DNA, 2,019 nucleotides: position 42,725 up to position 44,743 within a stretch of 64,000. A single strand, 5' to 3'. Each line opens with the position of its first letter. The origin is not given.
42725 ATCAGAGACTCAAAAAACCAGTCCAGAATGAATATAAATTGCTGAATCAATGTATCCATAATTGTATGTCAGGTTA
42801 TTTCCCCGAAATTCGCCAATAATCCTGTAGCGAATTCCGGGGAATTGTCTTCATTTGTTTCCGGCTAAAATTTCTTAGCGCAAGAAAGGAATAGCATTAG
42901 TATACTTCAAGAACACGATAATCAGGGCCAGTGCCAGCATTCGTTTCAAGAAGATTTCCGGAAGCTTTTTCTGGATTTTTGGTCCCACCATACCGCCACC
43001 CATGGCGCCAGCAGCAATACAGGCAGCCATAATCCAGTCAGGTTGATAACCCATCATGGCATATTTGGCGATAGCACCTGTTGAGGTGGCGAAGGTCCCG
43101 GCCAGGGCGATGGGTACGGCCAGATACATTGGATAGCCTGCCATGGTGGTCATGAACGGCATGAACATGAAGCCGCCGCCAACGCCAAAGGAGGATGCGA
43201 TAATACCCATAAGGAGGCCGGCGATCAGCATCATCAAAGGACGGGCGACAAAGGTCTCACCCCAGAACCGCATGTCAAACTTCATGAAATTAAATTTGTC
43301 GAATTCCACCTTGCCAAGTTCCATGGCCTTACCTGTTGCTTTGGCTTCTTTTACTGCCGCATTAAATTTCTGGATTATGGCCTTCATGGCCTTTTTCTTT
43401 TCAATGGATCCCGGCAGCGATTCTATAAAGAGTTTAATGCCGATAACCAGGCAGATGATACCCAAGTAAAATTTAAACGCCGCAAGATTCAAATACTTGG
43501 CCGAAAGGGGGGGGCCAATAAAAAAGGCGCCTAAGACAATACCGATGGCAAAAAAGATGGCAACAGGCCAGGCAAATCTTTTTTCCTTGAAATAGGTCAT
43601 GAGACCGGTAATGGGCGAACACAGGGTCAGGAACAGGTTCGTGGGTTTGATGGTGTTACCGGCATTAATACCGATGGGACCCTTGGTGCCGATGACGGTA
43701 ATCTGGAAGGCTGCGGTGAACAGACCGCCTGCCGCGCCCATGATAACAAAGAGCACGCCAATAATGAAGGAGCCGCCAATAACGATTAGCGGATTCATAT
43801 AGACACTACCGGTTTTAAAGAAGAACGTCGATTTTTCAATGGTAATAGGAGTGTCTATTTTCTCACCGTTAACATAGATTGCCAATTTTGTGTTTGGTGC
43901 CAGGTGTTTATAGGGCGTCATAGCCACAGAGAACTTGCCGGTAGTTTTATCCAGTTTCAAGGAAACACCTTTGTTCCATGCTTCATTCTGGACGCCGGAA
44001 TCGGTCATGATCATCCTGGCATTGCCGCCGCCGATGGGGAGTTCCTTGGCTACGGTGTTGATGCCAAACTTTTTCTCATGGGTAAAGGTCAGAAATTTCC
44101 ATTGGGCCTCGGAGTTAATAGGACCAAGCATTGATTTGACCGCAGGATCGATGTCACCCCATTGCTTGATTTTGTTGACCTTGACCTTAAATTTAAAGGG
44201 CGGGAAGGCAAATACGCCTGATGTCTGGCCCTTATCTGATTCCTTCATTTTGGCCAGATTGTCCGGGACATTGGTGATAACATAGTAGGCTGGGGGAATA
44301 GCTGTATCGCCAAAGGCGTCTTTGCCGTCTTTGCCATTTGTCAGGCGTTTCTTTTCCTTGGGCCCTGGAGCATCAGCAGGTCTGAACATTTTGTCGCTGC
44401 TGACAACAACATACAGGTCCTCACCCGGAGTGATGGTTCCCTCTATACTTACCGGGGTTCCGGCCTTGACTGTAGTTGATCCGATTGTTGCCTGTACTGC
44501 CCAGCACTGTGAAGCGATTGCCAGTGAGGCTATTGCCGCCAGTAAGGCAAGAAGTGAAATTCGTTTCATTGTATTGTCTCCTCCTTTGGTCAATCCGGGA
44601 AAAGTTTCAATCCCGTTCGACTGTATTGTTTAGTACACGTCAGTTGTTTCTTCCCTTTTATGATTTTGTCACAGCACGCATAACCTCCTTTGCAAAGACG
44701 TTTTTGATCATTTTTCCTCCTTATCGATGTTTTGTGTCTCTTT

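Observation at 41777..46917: Sigma54-type promoter in front of an operon encoding a His-rich membrane protein, a kinase, a periplasmic-domain-TauE fusion, an unknown membrane protein and a CheY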

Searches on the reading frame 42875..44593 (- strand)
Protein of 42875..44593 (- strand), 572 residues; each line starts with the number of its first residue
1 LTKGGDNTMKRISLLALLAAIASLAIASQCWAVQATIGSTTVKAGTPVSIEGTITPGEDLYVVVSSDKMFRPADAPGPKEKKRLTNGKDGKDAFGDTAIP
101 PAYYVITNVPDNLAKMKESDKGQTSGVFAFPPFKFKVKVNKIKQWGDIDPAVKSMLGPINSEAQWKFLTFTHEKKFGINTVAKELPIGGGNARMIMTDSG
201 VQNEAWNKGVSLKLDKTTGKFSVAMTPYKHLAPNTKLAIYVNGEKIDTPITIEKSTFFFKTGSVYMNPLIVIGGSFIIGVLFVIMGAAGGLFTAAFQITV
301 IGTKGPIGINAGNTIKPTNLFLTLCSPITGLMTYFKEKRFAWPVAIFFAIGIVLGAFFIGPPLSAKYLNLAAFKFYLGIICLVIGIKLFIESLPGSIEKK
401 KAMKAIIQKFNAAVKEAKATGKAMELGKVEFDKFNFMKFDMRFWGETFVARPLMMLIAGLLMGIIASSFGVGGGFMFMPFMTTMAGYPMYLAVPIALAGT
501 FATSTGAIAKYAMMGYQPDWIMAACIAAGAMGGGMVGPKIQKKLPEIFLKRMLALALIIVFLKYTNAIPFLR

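Call 4: search_protein_families(library=pfam, proteins=[window:42875-44593:-], max_evalue=0.01)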
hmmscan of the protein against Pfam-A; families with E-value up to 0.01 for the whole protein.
window:42875-44593:- (572 aa): 1 family
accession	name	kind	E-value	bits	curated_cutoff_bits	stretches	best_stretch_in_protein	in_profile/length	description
PF01925.25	TauE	-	2.1e-27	96.8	32.6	1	272-563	2-236/237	Sulfite exporter TauE/SafE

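Call 6: search_protein_families(library=ncbifam, proteins=[window:42875-44593:-], max_evalue=0.001)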
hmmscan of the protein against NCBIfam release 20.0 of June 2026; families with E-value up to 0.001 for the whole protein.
window:42875-44593:- (572 aa): 1 family
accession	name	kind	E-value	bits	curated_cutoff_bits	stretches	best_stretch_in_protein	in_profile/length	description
NF040961.1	MamO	equivalog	5.4e-07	28.3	800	1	347-563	446-646/648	magnetosome protein MamO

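Call 7: find_encoding_contigs(protein=window:42875-44569:-, flank=10000, max_places=4)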
Protein window:42875-44569:- (564 aa): 17 contigs read that carry it; 4 places shown.
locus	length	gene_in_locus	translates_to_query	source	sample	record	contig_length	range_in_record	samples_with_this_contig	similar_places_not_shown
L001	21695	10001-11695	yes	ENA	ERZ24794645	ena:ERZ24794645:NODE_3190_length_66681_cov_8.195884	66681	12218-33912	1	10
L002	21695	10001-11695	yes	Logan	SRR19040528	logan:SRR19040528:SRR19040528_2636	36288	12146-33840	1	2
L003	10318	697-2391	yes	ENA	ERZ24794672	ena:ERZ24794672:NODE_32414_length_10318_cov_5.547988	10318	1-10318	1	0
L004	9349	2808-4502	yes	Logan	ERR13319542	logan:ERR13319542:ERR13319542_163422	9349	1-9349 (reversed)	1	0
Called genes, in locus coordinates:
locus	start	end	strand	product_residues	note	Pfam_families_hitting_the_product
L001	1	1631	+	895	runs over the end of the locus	PF12974:Phosphonate-bd, PF13185:GAF_2, PF01966:HD, PF13487:HD_5, PF00990:GGDEF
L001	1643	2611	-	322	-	PF00126:HTH_1, PF03466:LysR_substrate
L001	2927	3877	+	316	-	PF05598:DUF772, PF01609:DDE_Tnp_1, PF13612:DDE_Tnp_1_3, PF13359:DDE_Tnp_4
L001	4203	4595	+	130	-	-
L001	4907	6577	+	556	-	PF01590:GAF, PF13185:GAF_2, PF13492:GAF_3, PF01590:GAF, PF13185:GAF_2, PF08448:PAS_4, PF13426:PAS_9, PF00512:HisKA, +2 more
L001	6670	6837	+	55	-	-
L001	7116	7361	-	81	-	-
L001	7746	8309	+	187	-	-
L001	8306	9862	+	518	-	PF13426:PAS_9, PF00512:HisKA, PF02518:HATPase_c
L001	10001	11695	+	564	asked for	PF26800:DUF8269, PF01925:TauE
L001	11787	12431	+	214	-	-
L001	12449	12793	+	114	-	PF00072:Response_reg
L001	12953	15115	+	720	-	PF04879:Molybdop_Fe4S4, PF00384:Molybdopterin, PF01568:Molydop_binding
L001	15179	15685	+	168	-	PF13237:Fer4_10 (faint), PF12800:Fer4_4 (faint), PF12838:Fer4_7 (weak), PF13247:Fer4_11, PF12838:Fer4_7, PF13187:Fer4_9 (weak), PF12797:Fer4_2 (weak), PF00037:Fer4 (weak)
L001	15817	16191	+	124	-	PF00507:Oxidored_q4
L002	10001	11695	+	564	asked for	PF26800:DUF8269, PF01925:TauE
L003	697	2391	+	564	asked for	PF26800:DUF8269, PF01925:TauE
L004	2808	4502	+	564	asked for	PF26800:DUF8269, PF01925:TauE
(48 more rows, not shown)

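Call 13: find_related_loci(query=A1, collection=genome_contigs, flank=10000)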
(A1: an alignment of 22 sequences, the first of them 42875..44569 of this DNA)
Query A1 (564 aa) in genome_contigs; peptide patterns used: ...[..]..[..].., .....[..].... (x = any residue, [..] = any of these).
263 stretches matched a pattern; 166 encode a relative of the query (tblastn E <= 1e-3); the best 80 are kept; 80 distinct loci.
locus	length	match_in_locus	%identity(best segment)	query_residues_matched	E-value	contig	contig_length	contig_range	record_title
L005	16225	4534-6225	90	1-564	0e+0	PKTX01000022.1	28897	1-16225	MAG: Desulfobulbaceae bacterium isolate BM506 sc_901, whole genome shotgun sequence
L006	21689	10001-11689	81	1-564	0e+0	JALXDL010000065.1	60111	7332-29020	MAG: Desulfobulbaceae bacterium isolate T2_metabat2_scaf2bin.285 T2_NODE_266_length_60111_cov_2.723410, whole genome sho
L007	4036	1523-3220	80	1-564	0e+0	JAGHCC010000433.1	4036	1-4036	MAG: Desulfobulbaceae bacterium isolate AUK272 PB_MBMC_226_c_000000000487, whole genome shotgun sequence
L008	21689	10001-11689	79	1-564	0e+0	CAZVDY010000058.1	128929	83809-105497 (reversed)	MAG TPA_asm: uncultured Desulfobulbaceae bacterium isolate binchicken_co219_365 genome assembly, contig: k141_582647, wh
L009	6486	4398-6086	80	1-564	0e+0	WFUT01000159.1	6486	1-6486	MAG: Desulfobulbaceae bacterium isolate S140_14 k151_516136, whole genome shotgun sequence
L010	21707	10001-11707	79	1-564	0e+0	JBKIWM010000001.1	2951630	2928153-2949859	Thermodesulfobacteriota bacterium B35 contig_1, whole genome shotgun sequence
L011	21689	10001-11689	77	1-564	0e+0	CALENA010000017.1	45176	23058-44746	MAG TPA_asm: uncultured Desulfobulbaceae bacterium isolate ERR2206774_bin.160_CONCOCT_v1.1_MAG genome assembly, contig:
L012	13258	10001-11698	80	1-564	0e+0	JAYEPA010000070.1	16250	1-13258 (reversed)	MAG: Thermodesulfobacteriota bacterium isolate MAG015 MAG015_70, whole genome shotgun sequence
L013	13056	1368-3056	77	1-564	0e+0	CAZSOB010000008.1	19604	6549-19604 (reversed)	MAG TPA_asm: uncultured Desulfobulbia bacterium isolate SRP128015_co1_161 genome assembly, contig: NODE_3764_length_1960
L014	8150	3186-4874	77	1-564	0e+0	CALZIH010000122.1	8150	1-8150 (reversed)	MAG: uncultured Desulfobulbaceae bacterium isolate FO_M_Desulfobacterota_14.1 genome assembly, contig: scaffold_7567, wh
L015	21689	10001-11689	77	1-564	0e+0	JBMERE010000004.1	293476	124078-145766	Desulfobacterota bacterium M19 4, whole genome shotgun sequence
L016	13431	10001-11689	76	1-564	0e+0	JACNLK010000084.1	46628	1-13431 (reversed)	MAG: Candidatus Desulfatifera sulfidica NIOZ-UU_NODE_734_length_46628_cov_8.07513, whole genome shotgun sequence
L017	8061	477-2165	76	1-564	0e+0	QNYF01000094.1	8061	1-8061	MAG: Desulfobulbus sp. isolate MAG 6_1 Ga0232643_1000693, whole genome shotgun sequence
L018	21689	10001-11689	76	1-564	0e+0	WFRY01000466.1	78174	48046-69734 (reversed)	MAG: Desulfobulbaceae bacterium isolate S015_9 k151_94851, whole genome shotgun sequence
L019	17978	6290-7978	77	1-564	0e+0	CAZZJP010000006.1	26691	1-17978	MAG TPA_asm: uncultured Desulfobulbia bacterium isolate SRP128015_co1_121 genome assembly, contig: NODE_2173_length_2669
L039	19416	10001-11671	73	1-564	0e+0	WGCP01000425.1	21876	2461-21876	MAG: Desulfobulbaceae bacterium isolate S145_10 k151_7941, whole genome shotgun sequence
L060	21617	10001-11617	75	19-564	0e+0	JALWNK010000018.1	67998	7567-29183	MAG: Deltaproteobacteria bacterium isolate M17_metabat2_scaf2bin.252 M17_NODE_137_length_67998_cov_7.421093, whole genom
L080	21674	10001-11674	70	1-564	0e+0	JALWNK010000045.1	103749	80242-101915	MAG: Deltaproteobacteria bacterium isolate M17_metabat2_scaf2bin.252 M17_NODE_45_length_103749_cov_9.068856, whole genom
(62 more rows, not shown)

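Call 55: search_protein_families(library=pfam, proteins=[L060:4258-6126:-, L060:6123-8057:-, L060:9155-9898:+, L060:13843-14646:+, L080:7392-8591:+, L080:9208-9957:+, L080:11813-13435:+, L080:5828-7141:-, L039:6902-8896:-, L039:11787-12653:-], max_evalue=0.001)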
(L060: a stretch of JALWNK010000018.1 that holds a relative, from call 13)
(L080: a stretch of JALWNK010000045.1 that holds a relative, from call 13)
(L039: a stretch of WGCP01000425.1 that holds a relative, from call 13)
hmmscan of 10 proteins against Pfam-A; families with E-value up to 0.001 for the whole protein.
L060:4258-6126:- (622 aa): 1 family
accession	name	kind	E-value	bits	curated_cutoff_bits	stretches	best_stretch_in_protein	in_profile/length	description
PF12969.12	DUF3857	-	1e-28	100.9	24.6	1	57-218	1-167/170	Domain of Unknown Function with PDB structure (DUF3857)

L060:6123-8057:- (644 aa): 2 families
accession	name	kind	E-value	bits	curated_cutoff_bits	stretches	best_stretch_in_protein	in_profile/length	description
PF12969.12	DUF3857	-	2.4e-18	67.2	24.6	1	53-223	2-166/170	Domain of Unknown Function with PDB structure (DUF3857)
PF01841.26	Transglut_core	-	1.2e-07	32.4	23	1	275-348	4-72/108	Transglutaminase-like superfamily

L060:9155-9898:+ (247 aa): 3 families
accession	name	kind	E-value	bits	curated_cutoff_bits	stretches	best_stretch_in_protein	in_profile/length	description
PF06971.19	Put_DNA-bind_N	-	7.1e-19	68.1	27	1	5-53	1-49/49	Putative DNA-binding protein N-terminus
PF02629.25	CoA_binding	-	3.8e-18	66.5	22.3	1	83-177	3-94/97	CoA binding domain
PF13727.12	CoA_binding_3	-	0.0008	19.9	25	0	83-171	80-166/175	CoA-binding domain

L060:13843-14646:+ (267 aa): 1 family
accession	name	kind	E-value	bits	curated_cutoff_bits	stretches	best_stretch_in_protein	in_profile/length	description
PF09865.15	DUF2092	-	2.9e-54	184.1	21.2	1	40-249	2-211/212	Predicted periplasmic protein (DUF2092)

L080:7392-8591:+ (399 aa): 4 families
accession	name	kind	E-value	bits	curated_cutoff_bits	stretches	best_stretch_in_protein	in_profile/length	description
PF00155.27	Aminotran_1_2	-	7.3e-60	203.5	19.7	1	37-388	2-358/361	Aminotransferase class I and II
PF00266.25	Aminotran_5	-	3.7e-05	23.3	21.5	1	96-208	61-175/371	Aminotransferase class-V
PF01041.23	DegT_DnrJ_EryC1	-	0.00043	20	19.8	1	101-208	44-145/360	DegT/DnrJ/EryC1/StrS aminotransferase family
PF01212.27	Beta_elim_lyase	-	0.00075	19.3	27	0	107-208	58-168/288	Beta-eliminating lyase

L080:9208-9957:+ (249 aa): 3 families
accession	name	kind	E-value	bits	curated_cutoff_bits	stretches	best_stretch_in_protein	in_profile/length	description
PF06971.19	Put_DNA-bind_N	-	6.8e-20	71.3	27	1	5-53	1-49/49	Putative DNA-binding protein N-terminus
PF02629.25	CoA_binding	-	3.7e-17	63.3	22.3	1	82-179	2-96/97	CoA binding domain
PF01408.29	GFO_IDH_MocA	-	2.6e-05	25.3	24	1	85-171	2-87/120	Oxidoreductase family, NAD-binding Rossmann fold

L080:11813-13435:+ (540 aa): 1 family
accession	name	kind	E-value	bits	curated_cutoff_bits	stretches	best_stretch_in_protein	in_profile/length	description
PF04055.27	Radical_SAM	-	2.8e-16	60.6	29.5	1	290-450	3-166/166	Radical SAM superfamily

L080:5828-7141:- (437 aa): 0 families

L039:6902-8896:- (664 aa): 2 families
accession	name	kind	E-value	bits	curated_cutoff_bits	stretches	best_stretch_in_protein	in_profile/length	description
PF00361.26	Proton_antipo_M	-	1e-52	179.6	21.5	1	132-422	3-286/294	NADH:quinone oxidoreductase/Mrp antiporter, TM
PF00662.26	Proton_antipo_N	-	5.1e-05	23.5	24.5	1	69-108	10-47/51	NADH-Ubiquinone oxidoreductase (complex I), chain 5 N-terminus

L039:11787-12653:- (288 aa): 1 family
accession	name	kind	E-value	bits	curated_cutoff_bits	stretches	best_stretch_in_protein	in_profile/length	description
PF01656.29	CbiA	-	9e-06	26.1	25.4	1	98-268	3-85/125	CobQ/CobB/MinD/ParA nucleotide binding domain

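Call 56: predict_structure(alignment_id=A4)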
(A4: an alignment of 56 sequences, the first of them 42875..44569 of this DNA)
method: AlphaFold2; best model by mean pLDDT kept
length: 564 residues; sequences in the alignment: 56
mean_pLDDT: 86.2   pTM: 0.82
mean pLDDT of the five models: 86.2, 83.7, 82.4, 82.4, 81.3
residues with pLDDT >= 90: 244; 70-90: 277; 50-70: 31; < 50: 12
segments of 3 or more residues with pLDDT < 50: 19-22, 178-182
pLDDT, mean of each block of 10 residues (from residue 1): 78 66 74 90 96 95 90 85 83 93 93 83 84 93 96 95 73 50 73 88 95 93 91 94 91 90 96 90 86 82 82 93 90 89 94 81 71 89 87 83 85 78 80 85 89 91 83 86 91 93 90 95 94 89 90 78 53
secondary structure, 60 per line:
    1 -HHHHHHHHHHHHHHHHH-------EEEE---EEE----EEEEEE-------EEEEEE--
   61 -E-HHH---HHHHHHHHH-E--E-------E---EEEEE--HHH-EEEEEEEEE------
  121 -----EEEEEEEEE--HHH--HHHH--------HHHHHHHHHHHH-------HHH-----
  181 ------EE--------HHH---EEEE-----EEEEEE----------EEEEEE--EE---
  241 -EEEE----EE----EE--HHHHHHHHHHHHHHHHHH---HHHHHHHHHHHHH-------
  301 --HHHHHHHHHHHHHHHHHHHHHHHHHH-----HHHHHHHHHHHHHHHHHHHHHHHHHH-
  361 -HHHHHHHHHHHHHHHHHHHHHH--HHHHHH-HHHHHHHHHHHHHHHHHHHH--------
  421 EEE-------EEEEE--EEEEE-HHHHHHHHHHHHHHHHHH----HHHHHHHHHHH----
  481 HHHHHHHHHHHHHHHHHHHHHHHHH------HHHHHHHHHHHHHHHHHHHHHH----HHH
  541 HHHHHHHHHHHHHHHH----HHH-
elements in order: H2-18 E26-29 E33-35 E40-45 E53-58 H70-78 E95-99 E106-114 E126-134 H142-145 H154-165 E203-206 E212-217 E228-233 E242-245 H260-277 H281-293 H303-328 H334-359 H362-383 H386-391 H393-412 E421-423 E431-435 E438-442 H444-461 H466-476 H481-505 H512-533 H538-556

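Call 60: fold_search(model_id=the predicted structure, library=pdb)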
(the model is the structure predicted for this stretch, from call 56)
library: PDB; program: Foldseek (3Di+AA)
matches with E <= 10: 937; with E <= 0.001: 0
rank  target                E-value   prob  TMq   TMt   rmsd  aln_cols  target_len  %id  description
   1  5hxc                  3.3e-02  0.30  0.12  0.19  21.5       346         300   14  Structural mechanisms of extracellular ion exchange and induced binding-site occlusion in the sodium-calcium exchanger N (released 2016-05-11)
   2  5jdh                  3.8e-02  0.23  0.11  0.17  21.1       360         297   13  Structural mechanisms of extracellular ion exchange and induced binding-site occlusion in the sodium-calcium exchanger N (released 2016-05-11)
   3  5hxs                  8.8e-02  0.21  0.13  0.19  21.3       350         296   14  Structural mechanisms of extracellular ion exchange and induced binding-site occlusion in the sodium-calcium exchanger N (released 2016-05-11)
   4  3v5u                  9.2e-02  0.11  0.09  0.13  21.8       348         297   12  Structure of Sodium/Calcium Exchanger from Methanocaldococcus jannaschii DSM 2661 (released 2012-02-22)
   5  7a27_AAA              9.6e-02  0.09  0.07  0.11  28.0       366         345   10  Structure of soluble SmhA crystal form 2 of the tripartite alpha-pore forming toxin, Smh, from Serratia marcescens. (released 2021-03-31)
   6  5tsa                  1.1e-01  0.12  0.09  0.15  21.5       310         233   12  Crystal structure of the Zrt-/Irt-like protein from Bordetella bronchiseptica with bound Zn2+ (released 2017-09-20)
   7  6pgi                  1.2e-01  0.12  0.08  0.15  21.9       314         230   13  Asymmetric functions of a binuclear metal cluster within the transport pathway of the ZIP transition metal transporters (released 2019-12-11)
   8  5hwy                  1.3e-01  0.13  0.11  0.16  21.4       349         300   12  Structural mechanisms of extracellular ion exchange and induced binding-site occlusion in the sodium-calcium exchanger N (released 2016-05-18)
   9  7a26_BBB              1.3e-01  0.09  0.08  0.12  27.8       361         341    9  Structure of soluble SmhA crystal form 1 of the tripartite alpha-pore forming toxin, Smh, from Serratia marcescens. (released 2021-03-31)
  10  5oon                  1.5e-01  0.98  0.30  0.54   6.8       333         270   13  Structure of Undecaprenyl-Pyrophosphate Phosphatase, BacA (released 2018-03-21)
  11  9a52_A                1.6e-01  0.13  0.11  0.14  21.2       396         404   12  Integrative model of YCSG-FABL by crosslinking MS and deep learning (released 2024-09-18)
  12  7a26_FFF              1.8e-01  0.08  0.07  0.11  27.7       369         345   10  Structure of soluble SmhA crystal form 1 of the tripartite alpha-pore forming toxin, Smh, from Serratia marcescens. (released 2021-03-31)
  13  5jdl                  1.8e-01  0.07  0.08  0.11  19.7       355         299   14  Structural mechanisms of extracellular ion exchange and induced binding-site occlusion in the sodium-calcium exchanger N (released 2016-05-11)
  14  9gsz                  2.0e-01  0.12  0.13  0.17  23.4       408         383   14  Human monocarboxylate transporter 10 bound to L-thyroxine (released 2025-05-21)
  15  7a27_CCC              2.0e-01  0.07  0.07  0.11  27.8       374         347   10  Structure of soluble SmhA crystal form 2 of the tripartite alpha-pore forming toxin, Smh, from Serratia marcescens. (released 2021-03-31)
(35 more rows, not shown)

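Call 63: search_protein_families(library=pfam, proteins=[L060:8178-8795:+], max_evalue=10)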
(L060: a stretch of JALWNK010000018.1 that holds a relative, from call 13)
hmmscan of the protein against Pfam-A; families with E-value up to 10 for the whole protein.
L060:8178-8795:+ (205 aa): 4 families
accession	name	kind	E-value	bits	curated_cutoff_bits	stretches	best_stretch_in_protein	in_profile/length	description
PF07895.16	DUF1673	-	0.02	15.3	30.4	1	30-191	65-183/204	Protein of unknown function (DUF1673)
PF01956.21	EMC3_TMCO1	-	0.048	13.9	27.1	1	42-172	11-136/169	Integral membrane protein EMC3/TMCO1-like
PF20340.3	DUF6635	-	0.17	11.4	27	1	36-129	42-133/272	Family of unknown function (DUF6635)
PF15012.11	DUF4519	-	0.27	11.8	27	1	169-195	30-56/56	Domain of unknown function (DUF4519)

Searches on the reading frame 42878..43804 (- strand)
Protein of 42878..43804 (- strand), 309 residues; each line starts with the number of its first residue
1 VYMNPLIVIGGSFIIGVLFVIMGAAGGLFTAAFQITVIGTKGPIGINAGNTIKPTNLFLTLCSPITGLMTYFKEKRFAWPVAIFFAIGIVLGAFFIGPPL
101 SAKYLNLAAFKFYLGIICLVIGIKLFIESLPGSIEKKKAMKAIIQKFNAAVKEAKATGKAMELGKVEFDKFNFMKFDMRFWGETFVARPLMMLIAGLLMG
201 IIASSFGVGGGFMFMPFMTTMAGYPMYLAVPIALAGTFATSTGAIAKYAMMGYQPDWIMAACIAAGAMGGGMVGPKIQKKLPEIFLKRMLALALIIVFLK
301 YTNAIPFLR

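Call 43: find_homologous_proteins(query=window:42878-43804:-, max_evalue=0.00001)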
Query window:42878-43804:- (309 aa): 89 proteins with E <= 0.00001 among 4748 candidates.
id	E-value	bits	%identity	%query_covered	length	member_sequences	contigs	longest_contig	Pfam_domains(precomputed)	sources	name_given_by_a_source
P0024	4.7e-167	573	86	100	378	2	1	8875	PF26800.1,PF01925.26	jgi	jgi:uncharacterized membrane protein YfcA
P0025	5.5e-167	573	85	100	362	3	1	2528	PF26800.1,PF01925.26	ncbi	ncbi:MAG: sulfite exporter TauE/SafE family protein, partial [Desulfobulbales bacterium]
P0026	1.8e-166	571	86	100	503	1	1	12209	PF26800.1,PF01925.26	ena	-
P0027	1.2e-164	565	84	100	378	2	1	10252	PF26800.1,PF01925.26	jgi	-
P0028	1.5e-164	565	84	100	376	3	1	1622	PF26800.1,PF01925.26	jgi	jgi:hypothetical protein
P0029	8.8e-164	562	85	100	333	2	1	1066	PF01925.26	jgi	jgi:hypothetical protein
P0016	1.7e-163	561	84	100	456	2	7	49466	PF26800.1,PF01925.26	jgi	jgi:uncharacterized membrane protein YfcA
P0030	3.6e-163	560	84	100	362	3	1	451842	PF26800.1,PF01925.26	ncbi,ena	-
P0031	2.7e-162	558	84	100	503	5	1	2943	PF26800.1,PF01925.26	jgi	jgi:uncharacterized membrane protein YfcA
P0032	7.3e-162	556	83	100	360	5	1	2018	PF26800.1,PF01925.26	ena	-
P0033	1.3e-158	545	81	100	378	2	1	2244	PF26800.1,PF01925.26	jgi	-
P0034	6.2e-158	543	80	100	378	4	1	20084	PF26800.1,PF01925.26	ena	-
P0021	6.5e-156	537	81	100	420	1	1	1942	PF26800.1,PF01925.26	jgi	jgi:uncharacterized membrane protein YfcA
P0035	9.0e-153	526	85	93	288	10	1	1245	PF01925.26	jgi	jgi:uncharacterized membrane protein YfcA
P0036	3.2e-147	508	74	100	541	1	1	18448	PF26800.1,PF01925.26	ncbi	-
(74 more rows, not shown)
